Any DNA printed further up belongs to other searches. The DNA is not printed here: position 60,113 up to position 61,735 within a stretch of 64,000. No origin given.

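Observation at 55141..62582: Cluster of three tandem paralogous, unusually large proteins with prepilin-type N-termini, plus a divergent small pilin gene, with no pilus machinery nearby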

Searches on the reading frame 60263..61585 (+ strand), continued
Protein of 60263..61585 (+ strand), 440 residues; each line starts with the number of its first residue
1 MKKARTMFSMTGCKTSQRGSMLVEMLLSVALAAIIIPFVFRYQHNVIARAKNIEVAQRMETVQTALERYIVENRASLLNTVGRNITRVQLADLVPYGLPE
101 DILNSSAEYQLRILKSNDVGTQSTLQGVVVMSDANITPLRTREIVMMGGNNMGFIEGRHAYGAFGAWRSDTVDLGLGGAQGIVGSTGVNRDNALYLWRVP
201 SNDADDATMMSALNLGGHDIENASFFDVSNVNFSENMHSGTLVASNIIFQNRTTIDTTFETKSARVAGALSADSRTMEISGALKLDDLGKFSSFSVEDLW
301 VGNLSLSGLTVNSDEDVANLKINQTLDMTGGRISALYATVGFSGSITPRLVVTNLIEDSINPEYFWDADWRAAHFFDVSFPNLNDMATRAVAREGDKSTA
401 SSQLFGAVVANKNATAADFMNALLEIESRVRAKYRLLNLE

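Call 38: search_dna_similar(query=P0280, collection=plasmids, mode=protein, max_rows=12)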
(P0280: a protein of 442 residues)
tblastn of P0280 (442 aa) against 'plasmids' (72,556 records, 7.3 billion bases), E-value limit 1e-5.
Records with a match: 3259; places in all: 4094; records where one place covers at least 80% of the query: 353.
Best place of each record, by identity: <60% 3259.
By first word of the organism name: Escherichia 1977; Salmonella 527; Shigella 148; Serratia 97; Yersinia 94; Klebsiella 92; Enterobacter 52; Citrobacter 38; Pseudomonas 38; Rhizobium 33; and 44 more.
By predicted mobility (MOB-suite, as given by PLSDB): conjugative 2513; non-mobilizable 564; mobilizable 182.
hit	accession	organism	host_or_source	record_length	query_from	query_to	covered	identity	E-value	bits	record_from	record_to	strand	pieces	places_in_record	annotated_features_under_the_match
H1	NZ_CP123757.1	Arsenophonus apicola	Apis mellifera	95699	1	441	100%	44.9%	4e-108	358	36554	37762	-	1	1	pilV: shufflon system plasmid conjugative transfer pilus tip adhesin PilV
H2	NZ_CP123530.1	Arsenophonus nasoniae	Nasonia vitripennis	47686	9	441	98%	42.3%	7e-102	417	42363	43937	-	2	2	pilV: shufflon system plasmid conjugative transfer pilus tip adhesin PilV (x2) | phage tail protein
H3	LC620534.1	Escherichia coli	Sus scrofa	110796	7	441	93%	41.2%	2e-26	282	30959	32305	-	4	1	hypothetical protein (x4)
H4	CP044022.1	Escherichia coli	pork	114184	7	441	93%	40.4%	4e-38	270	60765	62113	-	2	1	none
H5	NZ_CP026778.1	Shigella dysenteriae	-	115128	7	441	93%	40.4%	4e-38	270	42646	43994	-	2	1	none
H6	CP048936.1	Escherichia coli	Homo sapiens,urine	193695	7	441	93%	40.2%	6e-38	264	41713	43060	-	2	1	none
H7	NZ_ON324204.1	Escherichia coli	-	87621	7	441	98%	36.7%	9e-48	268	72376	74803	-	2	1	pilV: shufflon system plasmid conjugative transfer pilus tip adhesin PilV | hypothetical protein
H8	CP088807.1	Escherichia coli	Homo sapiens,blood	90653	7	441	98%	36.7%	9e-48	268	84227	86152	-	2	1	pilV: shufflon system plasmid conjugative transfer pilus tip adhesin PilV | phage tail protein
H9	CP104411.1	Shigella sonnei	Homo sapiens,human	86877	7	441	98%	36.7%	9e-48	267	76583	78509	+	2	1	shufflon system plasmid conjugative transfer pilus tip adhesin PilV | phage tail protein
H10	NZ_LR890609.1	Escherichia coli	Homo sapiens,urine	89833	7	441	98%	36.7%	9e-48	267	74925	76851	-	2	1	pilV: shufflon system plasmid conjugative transfer pilus tip adhesin PilV | phage tail protein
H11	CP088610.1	Escherichia coli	Homo sapiens,blood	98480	7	441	98%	36.7%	9e-48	267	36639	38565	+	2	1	pilV: shufflon system plasmid conjugative transfer pilus tip adhesin PilV | phage tail protein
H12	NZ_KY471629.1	Shigella sonnei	patient feces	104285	7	441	98%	36.7%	9e-48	267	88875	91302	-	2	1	pilV: shufflon system plasmid conjugative transfer pilus tip adhesin PilV | hypothetical protein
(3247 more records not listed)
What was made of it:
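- P0280 is 45 % identical to an annotated plasmid pilV (call 38).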

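Call 40: get_annotated_region(hit=H10, flank=14000)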
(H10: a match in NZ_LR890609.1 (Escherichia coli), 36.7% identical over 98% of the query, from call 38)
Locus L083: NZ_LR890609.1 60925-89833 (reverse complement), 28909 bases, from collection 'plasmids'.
description: Escherichia coli strain MINF_8D isolate MINF_8D plasmid 4, complete sequence
organism: Escherichia coli (NCBI taxid 562)
taxonomy: Bacteria; Pseudomonadota; Gammaproteobacteria; Enterobacterales; Enterobacteriaceae; Escherichia; Escherichia coli
host: -; source: Homo sapiens,urine; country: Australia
typing (MOB-suite, as given by PLSDB): conjugative; replicon IncK2/Z; relaxase MOBP; mating-pair formation MPF_I
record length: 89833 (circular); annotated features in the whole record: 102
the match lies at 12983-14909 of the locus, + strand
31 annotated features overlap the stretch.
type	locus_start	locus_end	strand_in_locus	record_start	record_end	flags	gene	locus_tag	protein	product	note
CDS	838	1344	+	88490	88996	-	-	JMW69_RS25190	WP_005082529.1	transcription termination/antitermination NusG family protein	GO:0006355 - regulation of DNA-templated transcription [Evidence IEA]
CDS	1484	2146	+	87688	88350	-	-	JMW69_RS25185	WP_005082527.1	hypothetical protein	-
CDS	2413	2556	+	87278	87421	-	-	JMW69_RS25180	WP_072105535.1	hypothetical protein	-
CDS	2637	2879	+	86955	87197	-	-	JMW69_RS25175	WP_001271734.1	PilI type IV pilus biogenesis protein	-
CDS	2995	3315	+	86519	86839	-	-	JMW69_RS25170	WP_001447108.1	hypothetical protein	-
CDS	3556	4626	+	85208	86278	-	-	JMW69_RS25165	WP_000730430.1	toxin co-regulated pilus biosynthesis Q family protein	-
CDS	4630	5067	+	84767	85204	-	pilM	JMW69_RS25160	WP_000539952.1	type IV pilus biogenesis protein PilM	-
CDS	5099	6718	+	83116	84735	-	-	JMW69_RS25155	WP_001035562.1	PilN family type IVB pilus formation outer membrane protein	GO:0009297 - pilus assembly [Evidence IEA]; GO:0009306 - protein secretion [Evidence IEA]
CDS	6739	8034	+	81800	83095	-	pilO2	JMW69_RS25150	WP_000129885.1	type 4b pilus protein PilO2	-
CDS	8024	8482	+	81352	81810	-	pilP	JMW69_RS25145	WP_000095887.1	type IV pilus biogenesis protein PilP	GO:0009297 - pilus assembly [Evidence IEA]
CDS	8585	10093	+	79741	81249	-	-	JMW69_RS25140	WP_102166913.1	ATPase, T2SS/T4P/T4SS family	-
CDS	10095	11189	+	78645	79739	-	-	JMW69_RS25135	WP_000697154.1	type II secretion system F family protein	-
CDS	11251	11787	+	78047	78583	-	-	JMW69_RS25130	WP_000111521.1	type 4 pilus major pilin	-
CDS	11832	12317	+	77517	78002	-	-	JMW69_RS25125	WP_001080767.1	lytic transglycosylase domain-containing protein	-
CDS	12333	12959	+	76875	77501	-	-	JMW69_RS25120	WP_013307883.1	prepilin peptidase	-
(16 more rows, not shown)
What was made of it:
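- The closest characterised family is plasmid-borne (calls 38, 40).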

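Call 50: find_encoding_contigs(protein=P0001, flank=10000, max_places=4)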
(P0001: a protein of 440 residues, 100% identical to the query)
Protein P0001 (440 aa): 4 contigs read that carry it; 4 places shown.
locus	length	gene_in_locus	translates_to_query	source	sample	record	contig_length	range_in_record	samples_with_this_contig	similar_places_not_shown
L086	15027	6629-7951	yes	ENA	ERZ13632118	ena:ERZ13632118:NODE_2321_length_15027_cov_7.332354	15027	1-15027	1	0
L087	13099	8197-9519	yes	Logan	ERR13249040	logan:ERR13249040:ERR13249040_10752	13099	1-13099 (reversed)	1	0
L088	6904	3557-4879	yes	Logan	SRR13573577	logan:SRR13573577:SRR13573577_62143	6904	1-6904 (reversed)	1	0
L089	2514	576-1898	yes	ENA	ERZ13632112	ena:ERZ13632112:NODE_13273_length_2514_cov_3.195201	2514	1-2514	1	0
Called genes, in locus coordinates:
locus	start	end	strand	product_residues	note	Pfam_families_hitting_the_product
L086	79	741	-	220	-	PF03938:OmpH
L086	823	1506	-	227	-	PF00691:OmpA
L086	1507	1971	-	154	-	-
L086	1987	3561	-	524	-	PF13177:DNA_pol3_delta2, PF13245:AAA_19 (faint), PF13604:AAA_30 (weak), PF00004:AAA, PF13401:AAA_22 (weak), PF22608:DNAX_ATPase_lid, PF12169:DNA_pol3_gamma3, PF12362:DUF3646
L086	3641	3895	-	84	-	-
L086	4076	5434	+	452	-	-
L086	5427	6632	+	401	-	-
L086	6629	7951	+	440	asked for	-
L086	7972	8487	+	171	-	PF13717:Zn_ribbon_4, PF13719:Zn_ribbon_5 (faint)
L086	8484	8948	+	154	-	-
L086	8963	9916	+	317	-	PF00849:PseudoU_synth_2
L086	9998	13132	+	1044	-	-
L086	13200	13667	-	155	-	-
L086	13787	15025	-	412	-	?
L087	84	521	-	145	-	PF22817:ApeP-like, PF07977:FabA, PF22818:ApeI-like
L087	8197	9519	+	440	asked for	-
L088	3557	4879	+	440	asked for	-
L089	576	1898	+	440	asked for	-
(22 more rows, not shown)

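Call 56: fold_search(model_id=the predicted structure, library=pdb)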
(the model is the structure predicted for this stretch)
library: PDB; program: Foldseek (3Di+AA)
matches with E <= 10: 201; with E <= 0.001: 0
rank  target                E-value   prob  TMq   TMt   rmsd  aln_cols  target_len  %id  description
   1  3ml6_F                4.8e-01  0.07  0.08  0.10  11.4       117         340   14  a complex between Dishevelled2 and clathrin adaptor AP-2 (released 2010-08-11)
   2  7rw8_M                4.8e-01  0.07  0.09  0.09  10.2       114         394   14  AP2 bound to heparin in the closed conformation (released 2022-03-30)
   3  6bnt_A                5.8e-01  0.07  0.07  0.11  10.8        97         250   13  Crystal structure of AP2 mu1 adaptin C-terminal domain with IRS-1 peptide (released 2018-11-21)
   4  2vgl_M                6.1e-01  0.06  0.08  0.08  11.5       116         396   13  AP2 CLATHRIN ADAPTOR CORE (released 2007-12-25)
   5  4c9z_A                6.5e-01  0.06  0.07  0.14  13.2       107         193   12  Crystal structure of Siah1 at 1.95 A resolution (released 2013-10-16)
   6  9uuj_A                7.3e-01  0.06  0.08  0.13  11.5       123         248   13  Crystal structure of the mu2 subunit of the clathrin-adaptor protein 2 (AP2) bound to HPV16 E7(residues 22-39) (released 2025-09-10)
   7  5uz9_MODEL_1_D        7.3e-01  0.04  0.07  0.09  19.8       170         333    9  Cryo EM structure of anti-CRISPRs, AcrF1 and AcrF2, bound to type I-F crRNA-guided CRISPR surveillance complex (released 2017-04-26)
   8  9fiw_M                7.8e-01  0.06  0.07  0.12  10.6        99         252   13  MU2 ADAPTIN SUBUNIT (AP50) OF AP2 ADAPTOR (SECOND DOMAIN), COMPLEXED WITH LRP6 INTERNALIZATION PEPTIDE SYRHFA (released 2025-04-23)
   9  7oi5_B                7.8e-01  0.06  0.08  0.11  11.5       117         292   12  Crystal structure of AP2 Mu2 - FCHO2 chimera (GST cleaved) (released 2022-06-01)
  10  7oiq_AAA              8.2e-01  0.05  0.07  0.12  11.6       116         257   14  Crystal structure of AP2 Mu2 in complex with FCHO2 WxxPhi motif (C2 crystal form) (released 2022-06-01)
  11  1q5f_MODEL_1_A        8.7e-01  0.08  0.10  0.23   9.2        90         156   13  NMR Structure of Type IVb pilin (PilS) from Salmonella typhi (released 2004-07-27)
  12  7oi5_D                9.3e-01  0.06  0.07  0.11  10.6        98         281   12  Crystal structure of AP2 Mu2 - FCHO2 chimera (GST cleaved) (released 2022-06-01)
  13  1bw8_A                9.3e-01  0.05  0.08  0.12  11.6       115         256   14  MU2 ADAPTIN SUBUNIT (AP50) OF AP2 ADAPTOR (SECOND DOMAIN), COMPLEXED WITH EGFR INTERNALIZATION PEPTIDE FYRALM (released 1998-11-25)
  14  6qh5_M                9.8e-01  0.05  0.08  0.12  11.4       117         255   14  AP2 clathrin adaptor mu2T156-phosphorylated core in closed conformation (released 2019-09-04)
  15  9uuk_A                1.0e+00  0.05  0.07  0.12  10.8        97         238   12  Crystal structure of the mu2 subunit of the clathrin-adaptor protein 2 (AP2) bound to HPV16 E7(residues 22-32; S31E an (released 2025-09-10)
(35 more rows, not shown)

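Call 57: search_solved_structures(query=A3, max_evalue=1)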
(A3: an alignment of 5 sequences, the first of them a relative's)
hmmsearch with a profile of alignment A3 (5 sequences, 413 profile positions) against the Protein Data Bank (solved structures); distinct sequences matched with E-value up to 1: 9.
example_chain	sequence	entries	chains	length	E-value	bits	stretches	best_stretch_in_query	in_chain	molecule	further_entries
7tgg_A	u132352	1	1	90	0.00019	23.8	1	5-61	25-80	Geopilin domain 1 protein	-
9egp_A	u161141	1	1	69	0.00026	23.4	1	6-61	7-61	Geopilin domain 1 protein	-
8pfb_G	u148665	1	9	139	0.0098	18.2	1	11-66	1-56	Type IV pilin PilE1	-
9laa_A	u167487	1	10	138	0.01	18.1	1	7-41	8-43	Type IV pilin protein PilA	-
2m7g_A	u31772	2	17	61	0.027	16.8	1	11-63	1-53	Geopilin domain 1 protein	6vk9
8tum_e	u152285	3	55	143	0.17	14.1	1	11-71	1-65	Type IV major pilin protein PilA | Pilin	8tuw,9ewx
1oqw_A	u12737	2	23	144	0.17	14.1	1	11-46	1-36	Fimbrial protein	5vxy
1ay2_A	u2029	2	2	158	0.31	13.3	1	11-60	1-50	TYPE 4 PILIN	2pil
1hf2_A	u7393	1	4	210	0.69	12.1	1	260-316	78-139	SEPTUM SITE-DETERMINING PROTEIN MINC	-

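Call 61: find_homologous_proteins(query=A4, max_evalue=0.001)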
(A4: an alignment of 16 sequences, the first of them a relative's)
Query A4 (16 sequences) (431 aa, profile of the alignment): 2 proteins with E <= 0.001 among 8000 candidates.
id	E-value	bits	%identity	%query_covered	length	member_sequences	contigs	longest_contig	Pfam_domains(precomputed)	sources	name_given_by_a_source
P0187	1.2e-134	468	100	100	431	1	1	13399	PF04917.18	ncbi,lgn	-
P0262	1.4e-88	316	20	37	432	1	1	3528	-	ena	-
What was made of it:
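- Tried and rejected: The third homolog search with a distant-member profile returned only two proteins (call 61).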

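Call 62: find_encoding_contigs(protein=P0187, flank=10000, max_places=2)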
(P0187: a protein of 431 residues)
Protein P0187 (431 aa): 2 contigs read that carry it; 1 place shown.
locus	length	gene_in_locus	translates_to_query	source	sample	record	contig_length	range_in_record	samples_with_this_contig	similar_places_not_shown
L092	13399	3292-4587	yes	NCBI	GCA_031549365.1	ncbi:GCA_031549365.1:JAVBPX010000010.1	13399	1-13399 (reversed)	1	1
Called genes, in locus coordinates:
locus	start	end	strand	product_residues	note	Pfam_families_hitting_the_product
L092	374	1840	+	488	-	-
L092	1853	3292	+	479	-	-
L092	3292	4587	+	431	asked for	PF04917:Shufflon_N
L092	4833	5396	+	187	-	PF08207:EFP_N, PF01132:EFP, PF09285:Elong-fact-P_C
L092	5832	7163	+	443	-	-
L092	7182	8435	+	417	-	PF12704:MacB_PCD, PF02687:FtsX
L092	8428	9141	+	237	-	PF02463:SMC_N (faint), PF00005:ABC_tran, PF13304:AAA_21 (faint)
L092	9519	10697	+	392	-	PF00768:Peptidase_S11, PF13354:Beta-lactamase2, PF07943:PBP5_C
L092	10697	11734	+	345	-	PF13177:DNA_pol3_delta2, PF00004:AAA (weak)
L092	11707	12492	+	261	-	PF01026:TatD_DNase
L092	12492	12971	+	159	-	PF01668:SmpB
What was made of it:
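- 60263..61585 (+): Gene C, 440 aa. PilV-like large minor pilin with Glu+5. It overlaps B by 4 nt. The model shows a pilin head, a beta-solenoid and a C-terminal helical region. The full-length relative P0187 carries Pfam PF04917 (calls 61, 62).
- On PilV / Shufflon_N (PF04917) type IVb minor pilin: The bridging protein P0187 carries PF04917 (calls 61, 62).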

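Call 63: find_encoding_contigs(protein=P0262, flank=10000, max_places=2)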
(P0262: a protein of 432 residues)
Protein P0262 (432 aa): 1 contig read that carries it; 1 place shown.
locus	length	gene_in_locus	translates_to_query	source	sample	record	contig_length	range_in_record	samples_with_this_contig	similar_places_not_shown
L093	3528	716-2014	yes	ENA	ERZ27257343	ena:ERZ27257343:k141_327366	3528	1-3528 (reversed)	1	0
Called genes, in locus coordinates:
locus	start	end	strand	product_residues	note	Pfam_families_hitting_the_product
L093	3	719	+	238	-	?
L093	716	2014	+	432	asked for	-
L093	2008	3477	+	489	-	PF04917:Shufflon_N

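Call 65: search_protein_families(library=ncbifam, proteins=[L092:5832-7163:+, L092:374-1840:+, L092:1853-3292:+, L092:3292-4587:+, L093:2008-3477:+, L093:716-2014:+], max_evalue=0.01)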
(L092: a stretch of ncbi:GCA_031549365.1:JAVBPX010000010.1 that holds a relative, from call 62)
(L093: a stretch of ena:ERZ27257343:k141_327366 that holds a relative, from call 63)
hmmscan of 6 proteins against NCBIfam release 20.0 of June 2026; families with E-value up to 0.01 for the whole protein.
L092:5832-7163:+ (443 aa): 0 families

L092:374-1840:+ (488 aa): 0 families

L092:1853-3292:+ (479 aa): 0 families

L092:3292-4587:+ (431 aa): 2 families
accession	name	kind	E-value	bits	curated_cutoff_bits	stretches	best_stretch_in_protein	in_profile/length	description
TIGR01710.1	typeII_sec_gspG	equivalog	0.0006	19.9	88.85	1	5-57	1-53/134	type II secretion system major pseudopilin GspG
NF041079.1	CBASS_lipase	equivalog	0.0029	16.9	200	0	113-214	168-282/317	CBASS cGAMP-activated phospholipase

L093:2008-3477:+ (489 aa): 0 families

L093:716-2014:+ (432 aa): 0 families

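Call 79: predict_structure(alignment_id=A5)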
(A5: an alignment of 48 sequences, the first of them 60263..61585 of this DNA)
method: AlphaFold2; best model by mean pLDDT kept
length: 440 residues; sequences in the alignment: 48
mean_pLDDT: 71.4   pTM: 0.40
mean pLDDT of the five models: 71.4, 69.7, 69.3, 68.0, 66.8
residues with pLDDT >= 90: 43; 70-90: 202; 50-70: 152; < 50: 43
segments of 3 or more residues with pLDDT < 50: 1-15, 192-200, 207-212, 307-315
pLDDT, mean of each block of 10 residues (from residue 1): 43 53 83 86 88 90 93 81 80 92 87 78 82 80 82 86 81 77 83 45 53 55 55 57 55 57 56 57 57 60 43 46 58 61 59 74 81 82 87 82 89 87 88 75
secondary structure, 60 per line:
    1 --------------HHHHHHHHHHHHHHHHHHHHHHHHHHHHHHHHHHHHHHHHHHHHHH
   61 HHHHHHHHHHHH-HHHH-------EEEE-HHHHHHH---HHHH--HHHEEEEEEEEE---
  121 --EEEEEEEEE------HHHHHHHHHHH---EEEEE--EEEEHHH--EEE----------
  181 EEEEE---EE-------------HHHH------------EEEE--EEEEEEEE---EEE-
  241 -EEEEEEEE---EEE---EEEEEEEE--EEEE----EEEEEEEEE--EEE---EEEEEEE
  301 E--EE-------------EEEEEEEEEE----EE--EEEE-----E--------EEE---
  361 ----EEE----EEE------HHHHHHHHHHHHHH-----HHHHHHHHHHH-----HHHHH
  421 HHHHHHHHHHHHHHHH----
elements in order: H15-72 H74-77 E85-88 H90-96 H100-103 E109-117 E123-131 H138-148 E152-156 E159-162 E168-170 E181-185 H204-207 E220-223 E226-233 E237-239 E242-249 E253-255 E259-266 E269-272 E277-285 E288-290 E294-301 E319-328 E337-340 E355-357 E365-367 E372-374 H381-394 H400-410 H416-436
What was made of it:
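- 60263..61585 (+): AF2 model pLDDT 71.4 (call 79).
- Structure: a pilin-like N-domain (pLDDT 80-93), a beta-solenoid and helices (call 79).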

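Call 85: fold_search(model_id=the predicted structure, library=pdb)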
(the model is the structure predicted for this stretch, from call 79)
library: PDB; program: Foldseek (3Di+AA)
matches with E <= 10: 87; with E <= 0.001: 0
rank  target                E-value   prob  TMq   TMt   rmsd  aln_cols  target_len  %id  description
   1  7q3e_A                2.3e+00  0.07  0.07  0.06  12.6        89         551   13  Structure of the mouse CPLANE-RSG1 complex (released 2022-04-06)
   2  7oi5_B                2.3e+00  0.04  0.09  0.12  12.4       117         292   13  Crystal structure of AP2 Mu2 - FCHO2 chimera (GST cleaved) (released 2022-06-01)
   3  8bo9_C                2.4e+00  0.13  0.14  0.30   5.8       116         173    9  NanoLuc-D9R/H57A/K89R mutant complexed with azacoelenterazine bound in intra-barrel catalytic site (released 2023-09-27)
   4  5tcq_A                2.8e+00  0.02  0.07  0.08  23.1       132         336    7  Near-atomic resolution cryo-EM structure of the Salmonella SPI-1 type III secretion injectisome secretin InvG (released 2016-12-21)
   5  5tcr_A                2.8e+00  0.02  0.07  0.06  23.1       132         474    7  Atomic model of the Salmonella SPI-1 type III secretion injectisome basal body proteins InvG, PrgH, and PrgK (released 2016-12-21)
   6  9n6e_I                3.0e+00  0.08  0.10  0.25  12.0       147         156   10  L9-targeting immunogen bound to three copies of L9 Fab (released 2025-12-10)
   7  2pr9_A                3.0e+00  0.04  0.09  0.13  13.1       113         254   15  Mu2 adaptin subunit (AP50) of AP2 adaptor (second domain), complexed with GABAA receptor-gamma2 subunit-derived intern (released 2008-03-18)
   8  9fny_AD               3.0e+00  0.03  0.06  0.11   9.5       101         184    7  PF30S-PF30S dimer mediated by aRDF from P. furiosus (Structure I) (released 2025-01-15)
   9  4k6r                  3.2e+00  0.01  0.08  0.08  13.8       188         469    8  Crystal structure of GlmU in complex with ATP (released 2014-04-16)
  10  5d80_G                3.5e+00  0.12  0.12  0.22  20.5       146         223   15  Crystal Structure of Yeast V1-ATPase in the Autoinhibited Form (released 2016-06-08)
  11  1gyw_A                3.5e+00  0.03  0.08  0.19  10.6       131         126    4  Gamma-adaptin appendage domain from clathrin adaptor AP1 A753D mutant (released 2002-08-22)
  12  7rwb_M                3.7e+00  0.03  0.08  0.09  13.4       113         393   12  AP2 bound to the APA domain of SGIP in the presence of heparin (released 2022-03-30)
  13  6zm5_U                3.7e+00  0.02  0.07  0.17  18.7       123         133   11  Human mitochondrial ribosome in complex with OXA1L, mRNA, A/A tRNA, P/P tRNA and nascent polypeptide (released 2021-01-13)
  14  5vmk_C                3.7e+00  0.02  0.09  0.10  13.2       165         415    9  Crystal structure of a bifunctional GlmU UDP-N-acetylglucosamine diphosphorylase/glucosamine-1- phosphate N-acetyltran (released 2017-05-24)
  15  9qf4_Ac               3.7e+00  0.02  0.07  0.11   7.9       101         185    7  Structure of P. furiosus 70S ribosome grown at 95 degC (released 2025-11-05)
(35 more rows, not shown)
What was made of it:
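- Tried and rejected: The second model (pLDDT 71.4) still gave nothing significant with Foldseek (call 85).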

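Call 90: find_related_loci(query=A7, collection=metagenome_contigs, flank=10000)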
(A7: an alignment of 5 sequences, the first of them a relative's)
Query A7 (431 aa) in metagenome_contigs; peptide patterns used: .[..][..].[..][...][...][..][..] (x = any residue, [..] = any of these).
390 stretches matched a pattern, but none encodes a relative of the query by tblastn (E <= 1e-3).
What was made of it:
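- Tried and rejected: The first metagenome scan found nothing (call 90).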

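Call 93: find_related_loci(query=A8, collection=metagenome_contigs, flank=10000)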
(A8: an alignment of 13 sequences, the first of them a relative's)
Query A8 (484 aa) in metagenome_contigs; peptide patterns used: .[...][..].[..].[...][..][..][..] (x = any residue, [..] = any of these).
194 stretches matched a pattern; 4 encode a relative of the query (tblastn E <= 1e-3); 4 distinct loci.
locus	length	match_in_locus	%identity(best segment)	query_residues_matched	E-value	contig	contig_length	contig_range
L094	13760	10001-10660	29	1-202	2e-18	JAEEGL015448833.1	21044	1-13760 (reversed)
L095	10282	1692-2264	24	5-205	6e-16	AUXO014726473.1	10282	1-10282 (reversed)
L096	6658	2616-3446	25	1-282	7e-14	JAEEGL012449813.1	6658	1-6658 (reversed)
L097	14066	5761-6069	34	1-105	4e-13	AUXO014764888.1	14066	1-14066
